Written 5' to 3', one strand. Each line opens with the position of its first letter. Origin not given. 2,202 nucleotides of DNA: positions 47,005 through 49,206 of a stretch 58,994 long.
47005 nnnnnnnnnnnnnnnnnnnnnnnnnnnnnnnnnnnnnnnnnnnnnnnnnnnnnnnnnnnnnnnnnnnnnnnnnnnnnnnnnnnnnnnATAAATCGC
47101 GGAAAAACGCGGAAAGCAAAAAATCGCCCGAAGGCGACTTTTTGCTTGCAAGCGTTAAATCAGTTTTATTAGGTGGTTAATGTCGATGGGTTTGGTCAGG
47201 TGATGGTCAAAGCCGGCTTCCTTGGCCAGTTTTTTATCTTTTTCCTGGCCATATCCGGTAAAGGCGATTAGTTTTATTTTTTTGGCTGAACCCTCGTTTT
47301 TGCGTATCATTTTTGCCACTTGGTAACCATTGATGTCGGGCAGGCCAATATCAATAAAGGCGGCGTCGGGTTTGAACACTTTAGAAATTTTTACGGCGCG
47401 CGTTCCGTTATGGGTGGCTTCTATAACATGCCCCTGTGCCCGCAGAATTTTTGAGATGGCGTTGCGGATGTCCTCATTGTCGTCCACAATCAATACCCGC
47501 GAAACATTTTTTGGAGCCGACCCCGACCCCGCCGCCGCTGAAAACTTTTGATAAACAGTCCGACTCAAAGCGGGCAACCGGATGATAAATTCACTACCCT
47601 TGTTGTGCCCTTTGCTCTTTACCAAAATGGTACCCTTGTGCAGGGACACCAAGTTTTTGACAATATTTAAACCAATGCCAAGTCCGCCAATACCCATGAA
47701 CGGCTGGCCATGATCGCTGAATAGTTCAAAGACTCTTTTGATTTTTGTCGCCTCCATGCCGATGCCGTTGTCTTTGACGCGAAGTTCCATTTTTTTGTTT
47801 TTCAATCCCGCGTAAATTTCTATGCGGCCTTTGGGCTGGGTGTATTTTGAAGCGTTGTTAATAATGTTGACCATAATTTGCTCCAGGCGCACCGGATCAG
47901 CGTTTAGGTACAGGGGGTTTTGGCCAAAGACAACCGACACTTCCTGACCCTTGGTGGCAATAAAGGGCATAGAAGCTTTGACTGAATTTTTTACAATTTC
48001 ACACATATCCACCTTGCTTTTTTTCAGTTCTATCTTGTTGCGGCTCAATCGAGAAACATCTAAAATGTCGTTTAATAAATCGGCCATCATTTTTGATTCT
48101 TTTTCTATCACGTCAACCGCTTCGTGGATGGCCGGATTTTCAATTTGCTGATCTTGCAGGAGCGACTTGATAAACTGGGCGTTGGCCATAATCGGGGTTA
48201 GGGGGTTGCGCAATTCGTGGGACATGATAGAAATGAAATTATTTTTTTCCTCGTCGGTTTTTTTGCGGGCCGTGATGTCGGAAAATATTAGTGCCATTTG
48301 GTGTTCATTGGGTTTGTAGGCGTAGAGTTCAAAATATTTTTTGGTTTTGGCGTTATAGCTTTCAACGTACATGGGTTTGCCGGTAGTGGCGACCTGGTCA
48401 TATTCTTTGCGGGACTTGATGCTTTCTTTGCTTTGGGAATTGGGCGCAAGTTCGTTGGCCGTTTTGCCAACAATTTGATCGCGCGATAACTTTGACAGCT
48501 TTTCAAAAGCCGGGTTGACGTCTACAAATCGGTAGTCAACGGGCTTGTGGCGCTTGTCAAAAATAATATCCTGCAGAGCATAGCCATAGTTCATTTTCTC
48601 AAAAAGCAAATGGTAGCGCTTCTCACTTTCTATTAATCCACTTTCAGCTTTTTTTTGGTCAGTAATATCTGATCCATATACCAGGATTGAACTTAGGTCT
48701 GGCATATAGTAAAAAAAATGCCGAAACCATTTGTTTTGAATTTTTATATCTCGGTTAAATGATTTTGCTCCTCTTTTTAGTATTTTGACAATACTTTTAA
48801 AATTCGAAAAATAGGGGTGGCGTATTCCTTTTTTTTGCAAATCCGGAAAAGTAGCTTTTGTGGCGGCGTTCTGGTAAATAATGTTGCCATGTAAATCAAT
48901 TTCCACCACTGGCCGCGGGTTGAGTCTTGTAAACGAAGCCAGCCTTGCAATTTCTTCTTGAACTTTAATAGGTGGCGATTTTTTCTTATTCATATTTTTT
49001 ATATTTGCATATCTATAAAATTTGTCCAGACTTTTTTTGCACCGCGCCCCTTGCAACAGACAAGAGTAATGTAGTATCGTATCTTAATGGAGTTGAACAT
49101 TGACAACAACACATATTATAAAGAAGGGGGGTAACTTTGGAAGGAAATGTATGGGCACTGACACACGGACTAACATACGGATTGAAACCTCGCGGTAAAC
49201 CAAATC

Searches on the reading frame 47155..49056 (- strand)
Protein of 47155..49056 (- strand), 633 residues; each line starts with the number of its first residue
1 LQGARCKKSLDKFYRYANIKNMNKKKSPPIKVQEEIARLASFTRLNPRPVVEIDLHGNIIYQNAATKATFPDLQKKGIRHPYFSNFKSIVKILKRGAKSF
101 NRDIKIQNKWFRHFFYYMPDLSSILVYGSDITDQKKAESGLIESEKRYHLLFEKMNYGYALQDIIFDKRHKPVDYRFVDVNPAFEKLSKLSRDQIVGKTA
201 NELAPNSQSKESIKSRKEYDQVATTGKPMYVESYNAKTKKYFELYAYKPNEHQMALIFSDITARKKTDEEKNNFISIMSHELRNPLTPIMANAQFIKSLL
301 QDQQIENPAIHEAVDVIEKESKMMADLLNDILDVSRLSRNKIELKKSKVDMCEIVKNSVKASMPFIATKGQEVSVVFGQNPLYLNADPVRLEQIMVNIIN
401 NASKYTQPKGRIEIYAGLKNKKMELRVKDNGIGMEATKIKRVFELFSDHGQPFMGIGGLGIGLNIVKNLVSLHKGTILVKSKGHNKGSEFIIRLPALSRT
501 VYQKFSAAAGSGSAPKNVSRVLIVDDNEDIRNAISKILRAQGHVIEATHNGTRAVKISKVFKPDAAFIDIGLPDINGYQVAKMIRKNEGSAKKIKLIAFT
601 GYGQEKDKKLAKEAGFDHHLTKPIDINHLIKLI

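Call 92: search_protein_families(library=pfam, proteins=[window:47155-49056:-], max_evalue=0.001)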
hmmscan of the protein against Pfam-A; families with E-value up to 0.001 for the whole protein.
window:47155-49056:- (633 aa): 8 families
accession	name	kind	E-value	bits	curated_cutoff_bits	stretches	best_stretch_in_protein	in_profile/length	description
PF00072.30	Response_reg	-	3.4e-23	82.4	30.2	1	521-632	1-109/111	Response regulator receiver domain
PF02518.31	HATPase_c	-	1.7e-21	77.2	26.4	1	387-496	2-109/111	Histidine kinase-, DNA gyrase B-, and HSP90-like ATPase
PF00512.31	HisKA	-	5.1e-15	55.7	26.9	1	271-338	2-64/66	His Kinase A (phospho-acceptor) domain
PF08448.16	PAS_4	-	5e-06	27.1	23.1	1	174-265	14-109/110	PAS fold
PF13426.13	PAS_9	-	7.1e-06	26.7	27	1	174-278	10-98/103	PAS domain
PF13188.13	PAS_8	-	4.6e-05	23.6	21.8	0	147-208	2-55/65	PAS domain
PF00989.32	PAS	-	7.8e-05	23.1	22.6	0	176-214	22-57/113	PAS fold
PF13589.12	HATPase_c_3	-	0.0001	22.8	25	0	352-481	8-94/137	Histidine kinase-, DNA gyrase B-, and HSP90-like ATPase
